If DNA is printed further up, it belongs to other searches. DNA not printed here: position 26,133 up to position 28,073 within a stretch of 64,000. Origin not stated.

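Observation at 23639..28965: Four-gene multiheme-cytochrome/porin module resembling a porin-cytochrome extracellular electron-transfer conduit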

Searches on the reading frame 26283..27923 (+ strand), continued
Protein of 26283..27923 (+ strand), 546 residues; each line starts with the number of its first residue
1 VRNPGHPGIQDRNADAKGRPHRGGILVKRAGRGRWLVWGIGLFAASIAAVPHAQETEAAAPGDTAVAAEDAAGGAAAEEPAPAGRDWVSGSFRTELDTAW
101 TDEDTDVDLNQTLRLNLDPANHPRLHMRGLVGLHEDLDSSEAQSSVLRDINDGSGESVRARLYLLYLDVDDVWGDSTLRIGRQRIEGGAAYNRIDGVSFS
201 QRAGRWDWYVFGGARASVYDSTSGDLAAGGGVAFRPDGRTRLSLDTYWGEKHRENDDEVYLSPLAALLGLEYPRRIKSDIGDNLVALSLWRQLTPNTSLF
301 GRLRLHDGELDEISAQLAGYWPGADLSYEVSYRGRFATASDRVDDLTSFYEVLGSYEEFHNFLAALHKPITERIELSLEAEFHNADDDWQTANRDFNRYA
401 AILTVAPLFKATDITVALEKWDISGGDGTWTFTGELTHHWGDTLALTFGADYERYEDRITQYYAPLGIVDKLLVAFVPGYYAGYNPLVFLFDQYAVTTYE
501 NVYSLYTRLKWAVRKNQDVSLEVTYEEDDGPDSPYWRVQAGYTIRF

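Call 45: find_encoding_contigs(protein=P0374, flank=5000, max_places=1)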
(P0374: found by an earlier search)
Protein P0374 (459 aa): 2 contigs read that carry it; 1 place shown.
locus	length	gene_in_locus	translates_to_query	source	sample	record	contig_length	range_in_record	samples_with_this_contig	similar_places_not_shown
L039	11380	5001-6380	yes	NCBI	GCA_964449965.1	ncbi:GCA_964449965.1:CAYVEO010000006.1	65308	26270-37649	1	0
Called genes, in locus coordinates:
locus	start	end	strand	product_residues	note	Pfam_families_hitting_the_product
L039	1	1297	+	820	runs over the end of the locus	PF13449:Phytase-like (faint), PF06977:SdiA-regulated (faint), PF08450:SGL (faint), PF25021:TEN_NHL (faint), PF01436:NHL (weak), PF01436:NHL, PF24684:Vgb_lyase (weak), PF01436:NHL, +3 more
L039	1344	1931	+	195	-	PF13036:LpoB (weak)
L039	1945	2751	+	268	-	-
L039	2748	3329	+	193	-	-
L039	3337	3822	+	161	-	PF09699:Paired_CXXCH_1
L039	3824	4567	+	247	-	PF22678:Cytochrom_c_NrfB-like (faint), PF02085:Cytochrom_CIII (faint), PF14522:Cytochrome_C7 (faint), PF22113:Mtrc-MtrF_II-IV_dom (faint), PF09699:Paired_CXXCH_1, PF14537:Cytochrom_c3_2 (weak), PF09699:Paired_CXXCH_1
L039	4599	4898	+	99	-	PF25601:AAA_lid_14, PF02954:HTH_8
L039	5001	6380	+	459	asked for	-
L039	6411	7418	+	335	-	PF02085:Cytochrom_CIII (weak), PF14522:Cytochrome_C7 (weak), PF14537:Cytochrom_c3_2 (faint), PF22113:Mtrc-MtrF_II-IV_dom (faint), PF14522:Cytochrome_C7 (weak)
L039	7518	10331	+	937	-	PF13620:CarboxypepD_reg, PF13715:CarbopepD_reg_2, PF14522:Cytochrome_C7 (faint), PF14537:Cytochrom_c3_2 (faint), PF22678:Cytochrom_c_NrfB-like (faint), PF02335:Cytochrom_C552 (faint), PF09699:Paired_CXXCH_1 (weak), PF22113:Mtrc-MtrF_II-IV_dom, +1 more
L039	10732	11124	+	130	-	-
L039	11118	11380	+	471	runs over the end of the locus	PF03264:Cytochrom_NNT, PF02085:Cytochrom_CIII (faint), PF14522:Cytochrome_C7 (faint), PF14537:Cytochrom_c3_2 (weak)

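Call 68: list_cluster_members(proteins=[P0001, P0100, P0377, P0002, P0101])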
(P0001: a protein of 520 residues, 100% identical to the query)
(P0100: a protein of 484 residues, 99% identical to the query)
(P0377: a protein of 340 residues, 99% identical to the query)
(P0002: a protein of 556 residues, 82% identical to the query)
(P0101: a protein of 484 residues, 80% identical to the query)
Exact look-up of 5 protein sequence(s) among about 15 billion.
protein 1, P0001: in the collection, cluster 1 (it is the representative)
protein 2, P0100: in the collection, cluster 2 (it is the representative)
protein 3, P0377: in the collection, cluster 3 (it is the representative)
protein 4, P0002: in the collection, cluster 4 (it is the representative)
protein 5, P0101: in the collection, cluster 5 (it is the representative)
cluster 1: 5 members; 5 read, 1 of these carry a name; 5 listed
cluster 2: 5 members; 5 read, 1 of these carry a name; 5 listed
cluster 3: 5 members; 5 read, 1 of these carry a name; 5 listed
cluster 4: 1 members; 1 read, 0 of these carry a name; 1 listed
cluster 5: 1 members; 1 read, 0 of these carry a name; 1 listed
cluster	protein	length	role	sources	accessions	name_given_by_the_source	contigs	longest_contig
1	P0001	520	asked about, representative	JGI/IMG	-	-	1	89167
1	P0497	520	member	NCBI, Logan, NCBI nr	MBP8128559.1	MAG: TonB-dependent receptor [Candidatus Hydrogenedentes bacterium] | TonB-dependent receptor [Candidatus Hydrogenedentota bacterium]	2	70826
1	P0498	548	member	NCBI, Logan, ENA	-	-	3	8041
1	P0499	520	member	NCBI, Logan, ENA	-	-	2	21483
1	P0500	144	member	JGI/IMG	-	-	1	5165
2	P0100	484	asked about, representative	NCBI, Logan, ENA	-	-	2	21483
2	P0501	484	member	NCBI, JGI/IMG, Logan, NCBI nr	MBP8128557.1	MAG: NapC/NirT family cytochrome c [Candidatus Hydrogenedentes bacterium] | NapC/NirT family cytochrome c [Candidatus Hydrogenedentota bacterium]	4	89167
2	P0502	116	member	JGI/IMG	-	-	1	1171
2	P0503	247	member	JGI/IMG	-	-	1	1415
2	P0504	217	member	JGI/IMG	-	-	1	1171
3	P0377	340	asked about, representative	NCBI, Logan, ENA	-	-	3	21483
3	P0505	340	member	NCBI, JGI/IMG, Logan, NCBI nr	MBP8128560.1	MAG: hypothetical protein KA184_03195 [Candidatus Hydrogenedentes bacterium] | hypothetical protein [Candidatus Hydrogenedentota bacterium]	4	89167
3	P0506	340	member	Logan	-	-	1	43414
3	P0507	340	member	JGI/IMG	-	-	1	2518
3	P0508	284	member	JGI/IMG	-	-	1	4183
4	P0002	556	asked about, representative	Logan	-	-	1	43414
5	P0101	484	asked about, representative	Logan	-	-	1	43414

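Call 71: list_cluster_members(proteins=[P0256, P0258, P0260, P0261, P0264, P0267, P0272, P0277, P0290, P0308])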
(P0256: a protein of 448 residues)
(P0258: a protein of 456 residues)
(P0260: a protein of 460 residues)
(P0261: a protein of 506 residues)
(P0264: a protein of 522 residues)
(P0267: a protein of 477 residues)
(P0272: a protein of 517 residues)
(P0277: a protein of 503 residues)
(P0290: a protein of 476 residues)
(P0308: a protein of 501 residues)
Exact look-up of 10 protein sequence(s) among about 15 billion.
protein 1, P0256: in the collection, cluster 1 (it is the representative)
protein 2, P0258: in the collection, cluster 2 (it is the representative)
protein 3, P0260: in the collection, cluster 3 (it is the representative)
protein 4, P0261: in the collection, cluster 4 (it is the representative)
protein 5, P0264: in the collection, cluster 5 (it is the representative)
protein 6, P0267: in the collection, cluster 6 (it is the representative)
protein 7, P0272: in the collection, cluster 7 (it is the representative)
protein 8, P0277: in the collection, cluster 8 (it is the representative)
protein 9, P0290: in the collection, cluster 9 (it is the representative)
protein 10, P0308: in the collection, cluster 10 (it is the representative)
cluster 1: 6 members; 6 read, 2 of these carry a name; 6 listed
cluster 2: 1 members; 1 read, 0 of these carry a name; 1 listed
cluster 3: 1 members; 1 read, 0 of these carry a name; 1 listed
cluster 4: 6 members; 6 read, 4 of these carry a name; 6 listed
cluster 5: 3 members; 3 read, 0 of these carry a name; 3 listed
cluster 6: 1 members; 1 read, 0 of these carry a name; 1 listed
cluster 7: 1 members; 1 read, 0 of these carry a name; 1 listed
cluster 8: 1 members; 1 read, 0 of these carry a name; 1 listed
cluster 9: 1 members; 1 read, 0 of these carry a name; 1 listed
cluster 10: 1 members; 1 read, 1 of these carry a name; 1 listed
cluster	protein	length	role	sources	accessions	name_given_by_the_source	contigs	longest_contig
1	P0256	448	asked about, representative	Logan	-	-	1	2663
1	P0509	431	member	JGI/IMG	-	hypothetical protein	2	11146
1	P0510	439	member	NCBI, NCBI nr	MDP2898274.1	MAG: hypothetical protein Q8Q12_17190 [bacterium] | hypothetical protein [bacterium]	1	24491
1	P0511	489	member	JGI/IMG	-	-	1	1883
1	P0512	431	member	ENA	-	-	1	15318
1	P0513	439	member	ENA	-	-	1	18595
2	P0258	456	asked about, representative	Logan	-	-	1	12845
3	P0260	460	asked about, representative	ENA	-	-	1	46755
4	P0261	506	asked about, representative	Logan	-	-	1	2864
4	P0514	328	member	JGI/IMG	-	hypothetical protein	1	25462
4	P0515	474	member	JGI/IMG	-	hypothetical protein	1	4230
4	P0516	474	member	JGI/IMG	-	hypothetical protein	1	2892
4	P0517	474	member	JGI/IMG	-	hypothetical protein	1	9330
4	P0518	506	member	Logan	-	-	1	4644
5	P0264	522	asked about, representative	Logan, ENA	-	-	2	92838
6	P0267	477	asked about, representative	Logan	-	-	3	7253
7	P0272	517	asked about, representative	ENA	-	-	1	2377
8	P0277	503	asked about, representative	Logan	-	-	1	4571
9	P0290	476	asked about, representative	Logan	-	-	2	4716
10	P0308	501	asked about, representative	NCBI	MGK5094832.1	hypothetical protein WDW89_22830 [Deltaproteobacteria bacterium TL4]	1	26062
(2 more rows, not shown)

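Call 72: find_encoding_contigs(protein=P0264, flank=5000, max_places=1)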
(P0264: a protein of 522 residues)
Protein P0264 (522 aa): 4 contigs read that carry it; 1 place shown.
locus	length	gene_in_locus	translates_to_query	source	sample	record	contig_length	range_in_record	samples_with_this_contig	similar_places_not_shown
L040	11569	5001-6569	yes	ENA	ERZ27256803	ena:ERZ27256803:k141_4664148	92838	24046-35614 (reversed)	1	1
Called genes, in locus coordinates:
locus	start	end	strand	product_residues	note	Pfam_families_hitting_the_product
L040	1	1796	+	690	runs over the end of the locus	PF03264:Cytochrom_NNT, PF02085:Cytochrom_CIII (faint), PF14522:Cytochrome_C7 (faint), PF14537:Cytochrom_c3_2 (weak)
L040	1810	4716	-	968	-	PF02085:Cytochrom_CIII (faint), PF09699:Paired_CXXCH_1 (faint), PF14522:Cytochrome_C7 (faint), PF14537:Cytochrom_c3_2 (faint), PF22113:Mtrc-MtrF_II-IV_dom, PF01292:Ni_hydr_CYTB (weak)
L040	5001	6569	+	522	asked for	-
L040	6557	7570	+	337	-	PF02085:Cytochrom_CIII (faint), PF14522:Cytochrome_C7 (faint), PF14537:Cytochrom_c3_2 (faint), PF22113:Mtrc-MtrF_II-IV_dom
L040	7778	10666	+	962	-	PF14522:Cytochrome_C7 (faint), PF09699:Paired_CXXCH_1 (faint), PF14537:Cytochrom_c3_2 (faint), PF22113:Mtrc-MtrF_II-IV_dom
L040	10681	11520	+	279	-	-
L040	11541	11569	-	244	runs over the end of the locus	-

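Call 73: find_encoding_contigs(protein=P0260, flank=5000, max_places=1)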
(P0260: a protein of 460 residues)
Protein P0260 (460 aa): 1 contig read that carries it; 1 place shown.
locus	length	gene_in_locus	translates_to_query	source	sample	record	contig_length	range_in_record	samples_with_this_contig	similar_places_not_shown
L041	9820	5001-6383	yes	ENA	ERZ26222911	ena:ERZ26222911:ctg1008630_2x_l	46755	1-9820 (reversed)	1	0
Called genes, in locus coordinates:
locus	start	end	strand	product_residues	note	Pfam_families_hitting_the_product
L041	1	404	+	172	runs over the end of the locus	-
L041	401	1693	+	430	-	PF03150:CCP_MauG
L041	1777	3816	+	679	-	-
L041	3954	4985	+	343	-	PF22113:Mtrc-MtrF_II-IV_dom (faint), PF13435:Cytochrome_C554 (weak)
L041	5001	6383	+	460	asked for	-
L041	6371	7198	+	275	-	PF02085:Cytochrom_CIII (faint), PF14537:Cytochrom_c3_2 (faint), PF22113:Mtrc-MtrF_II-IV_dom (weak), PF14522:Cytochrome_C7 (weak)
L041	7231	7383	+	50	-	-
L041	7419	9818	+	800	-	?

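Call 74: find_encoding_contigs(protein=P0308, flank=5000, max_places=1)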
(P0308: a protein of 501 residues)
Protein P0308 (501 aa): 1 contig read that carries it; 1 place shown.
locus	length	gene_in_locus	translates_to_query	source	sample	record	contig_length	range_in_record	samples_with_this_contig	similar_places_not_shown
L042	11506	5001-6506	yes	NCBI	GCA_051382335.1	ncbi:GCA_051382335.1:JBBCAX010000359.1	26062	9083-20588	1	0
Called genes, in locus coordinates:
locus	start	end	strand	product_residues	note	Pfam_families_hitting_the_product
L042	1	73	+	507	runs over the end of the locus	PF03264:Cytochrom_NNT, PF14522:Cytochrome_C7 (faint)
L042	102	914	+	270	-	PF09699:Paired_CXXCH_1 (faint), PF14537:Cytochrom_c3_2 (faint), PF22113:Mtrc-MtrF_II-IV_dom (faint), PF14522:Cytochrome_C7 (weak)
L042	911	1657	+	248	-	PF09699:Paired_CXXCH_1 (faint), PF14522:Cytochrome_C7 (faint)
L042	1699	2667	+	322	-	PF13484:Fer4_16 (faint), PF13247:Fer4_11, PF12797:Fer4_2 (weak), PF13237:Fer4_10 (weak), PF12838:Fer4_7, PF13187:Fer4_9 (weak), PF13247:Fer4_11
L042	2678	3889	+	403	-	PF03916:NrfD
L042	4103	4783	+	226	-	-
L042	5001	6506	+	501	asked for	-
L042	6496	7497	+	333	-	PF14522:Cytochrome_C7, PF02085:Cytochrom_CIII (faint)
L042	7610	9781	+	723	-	PF14495:Cytochrom_C550 (faint), PF00034:Cytochrom_C (faint), PF02167:Cytochrom_C1 (faint), PF13442:Cytochrome_CBB3 (faint), PF14522:Cytochrome_C7 (faint), PF14537:Cytochrom_c3_2 (faint)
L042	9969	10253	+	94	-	PF04365:BrnT_toxin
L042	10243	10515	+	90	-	PF12441:CopG_antitoxin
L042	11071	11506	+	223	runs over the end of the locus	PF14522:Cytochrome_C7 (faint)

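Call 77: search_protein_families(library=pfam, proteins=[L011:2657-4795:-, L010:9160-11862:-, L021:2172-4295:-, L001:5730-6380:+, L017:8543-9223:+, L002:4212-4970:-, L004:2278-4326:+, L025:2-1288:+], max_evalue=0.001)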
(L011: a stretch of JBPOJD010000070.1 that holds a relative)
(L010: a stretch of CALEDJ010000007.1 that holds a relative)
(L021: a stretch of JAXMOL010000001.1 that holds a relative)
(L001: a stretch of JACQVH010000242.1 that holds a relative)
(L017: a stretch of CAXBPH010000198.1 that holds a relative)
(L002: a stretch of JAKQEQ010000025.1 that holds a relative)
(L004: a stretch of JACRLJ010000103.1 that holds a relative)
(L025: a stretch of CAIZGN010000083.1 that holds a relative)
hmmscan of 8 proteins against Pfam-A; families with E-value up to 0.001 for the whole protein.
L011:2657-4795:- (712 aa): 4 families
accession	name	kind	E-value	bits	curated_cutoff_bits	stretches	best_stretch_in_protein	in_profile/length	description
PF22113.1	Mtrc-MtrF_II-IV_dom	-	3e-50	170.6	30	2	534-708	3-175/176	Outer membrane cytochrome MtrC/MtrF-like, domains II/IV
PF14522.11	Cytochrome_C7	-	8.8e-12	45.1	24.8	1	662-704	12-56/67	Cytochrome c7 and related cytochrome c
PF14537.11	Cytochrom_c3_2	-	6.5e-09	36.6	25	0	312-373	8-65/79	Cytochrome c3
PF09699.15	Paired_CXXCH_1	-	0.00025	21.1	20.6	1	664-699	7-39/41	Doubled CXXCH motif (Paired_CXXCH_1)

L010:9160-11862:- (900 aa): 5 families
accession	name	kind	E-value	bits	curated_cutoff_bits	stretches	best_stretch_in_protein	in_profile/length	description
PF22113.1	Mtrc-MtrF_II-IV_dom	-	5.3e-47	160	30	2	716-897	1-176/176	Outer membrane cytochrome MtrC/MtrF-like, domains II/IV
PF14522.11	Cytochrome_C7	-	3.8e-08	33.5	24.8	0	851-893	13-57/67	Cytochrome c7 and related cytochrome c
PF14537.11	Cytochrom_c3_2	-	4.4e-08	33.9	25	0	497-559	8-65/79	Cytochrome c3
PF09699.15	Paired_CXXCH_1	-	9.5e-07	28.9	20.6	0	853-887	8-39/41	Doubled CXXCH motif (Paired_CXXCH_1)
PF02368.24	Big_2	-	1.8e-05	25.1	22.8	1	163-234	5-75/79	Bacterial Ig-like domain (group 2)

L021:2172-4295:- (707 aa): 5 families
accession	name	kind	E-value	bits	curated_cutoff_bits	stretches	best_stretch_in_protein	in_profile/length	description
PF22113.1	Mtrc-MtrF_II-IV_dom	-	7.9e-58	195.3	30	2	527-704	1-176/176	Outer membrane cytochrome MtrC/MtrF-like, domains II/IV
PF14522.11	Cytochrome_C7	-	2.9e-10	40.3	24.8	0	658-699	13-56/67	Cytochrome c7 and related cytochrome c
PF14537.11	Cytochrom_c3_2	-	4.6e-09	37.1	25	0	312-373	8-65/79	Cytochrome c3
PF09699.15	Paired_CXXCH_1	-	9.2e-06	25.7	20.6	0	307-341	3-38/41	Doubled CXXCH motif (Paired_CXXCH_1)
PF02085.21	Cytochrom_CIII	-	9.8e-05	23.1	22.9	0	310-374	31-84/101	Class III cytochrome C family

L001:5730-6380:+ (216 aa): 6 families
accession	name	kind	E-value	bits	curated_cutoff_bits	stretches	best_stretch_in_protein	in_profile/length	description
PF13435.11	Cytochrome_C554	-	1.6e-19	71.1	20.8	1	49-134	1-84/84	Cytochrome c554 and c-prime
PF14522.11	Cytochrome_C7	-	4.6e-08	33.2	24.8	1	122-178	8-53/67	Cytochrome c7 and related cytochrome c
PF22113.1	Mtrc-MtrF_II-IV_dom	-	3.3e-07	30.4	30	1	32-180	12-170/176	Outer membrane cytochrome MtrC/MtrF-like, domains II/IV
PF09699.15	Paired_CXXCH_1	-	1.3e-05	25.2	20.6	0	95-135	2-38/41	Doubled CXXCH motif (Paired_CXXCH_1)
PF14537.11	Cytochrom_c3_2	-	0.00033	21.5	25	0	100-175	7-66/79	Cytochrome c3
PF13447.11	Multi-haem_cyto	-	0.00069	19.4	21.9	0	47-107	115-174/269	Seven times multi-haem cytochrome CxxCH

L017:8543-9223:+ (226 aa): 6 families
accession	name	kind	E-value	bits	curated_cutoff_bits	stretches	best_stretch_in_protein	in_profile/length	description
PF13435.11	Cytochrome_C554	-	9.4e-18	65.4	20.8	1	60-145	1-84/84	Cytochrome c554 and c-prime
PF22113.1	Mtrc-MtrF_II-IV_dom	-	1.7e-10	41.1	30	2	54-192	24-170/176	Outer membrane cytochrome MtrC/MtrF-like, domains II/IV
PF14522.11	Cytochrome_C7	-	5.2e-06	26.6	24.8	0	58-144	13-66/67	Cytochrome c7 and related cytochrome c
PF00684.25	DnaJ_CXXCXGXG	-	7.1e-05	23.4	32.7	0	109-148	13-52/65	DnaJ central domain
PF09699.15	Paired_CXXCH_1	-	0.00034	20.7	20.6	0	175-189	3-17/41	Doubled CXXCH motif (Paired_CXXCH_1)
PF14537.11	Cytochrom_c3_2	-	0.00051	20.9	25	0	108-145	24-65/79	Cytochrome c3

L002:4212-4970:- (252 aa): 1 family
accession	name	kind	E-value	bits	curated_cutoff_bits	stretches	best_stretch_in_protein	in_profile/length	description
PF14522.11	Cytochrome_C7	-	0.00019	21.6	24.8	0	107-182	7-66/67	Cytochrome c7 and related cytochrome c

L004:2278-4326:+ (682 aa): 6 families
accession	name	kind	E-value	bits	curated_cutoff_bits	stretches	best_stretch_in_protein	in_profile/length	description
PF01292.26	Ni_hydr_CYTB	-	2.8e-14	53.7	30.1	1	449-628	2-164/179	Prokaryotic cytochrome b561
PF14522.11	Cytochrome_C7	-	5.5e-14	52.2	24.8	1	54-121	12-66/67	Cytochrome c7 and related cytochrome c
PF14537.11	Cytochrom_c3_2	-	7.7e-12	46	25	1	91-179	2-79/79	Cytochrome c3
PF09699.15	Paired_CXXCH_1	-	2.1e-09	37.4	20.6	0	345-381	8-39/41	Doubled CXXCH motif (Paired_CXXCH_1)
PF00684.25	DnaJ_CXXCXGXG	-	6e-07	30.1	32.7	0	266-315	10-55/65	DnaJ central domain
PF02085.21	Cytochrom_CIII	-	2.1e-05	25.2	22.9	1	81-178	18-101/101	Class III cytochrome C family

L025:2-1288:+ (428 aa): 6 families
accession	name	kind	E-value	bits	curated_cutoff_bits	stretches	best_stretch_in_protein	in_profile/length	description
PF14522.11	Cytochrome_C7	-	7.2e-22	77.4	24.8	1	65-119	13-66/67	Cytochrome c7 and related cytochrome c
PF14537.11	Cytochrom_c3_2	-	1.5e-21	77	25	4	114-187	8-78/79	Cytochrome c3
PF02085.21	Cytochrom_CIII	-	1.8e-12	47.9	22.9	0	155-225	25-101/101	Class III cytochrome C family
PF09699.15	Paired_CXXCH_1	-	3.4e-09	36.7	20.6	0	26-54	5-39/41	Doubled CXXCH motif (Paired_CXXCH_1)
PF22113.1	Mtrc-MtrF_II-IV_dom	-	4.8e-07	29.9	30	0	44-172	6-129/176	Outer membrane cytochrome MtrC/MtrF-like, domains II/IV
PF03966.22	Trm112p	-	7.1e-05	23.1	22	0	96-169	8-31/40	Trm112p-like protein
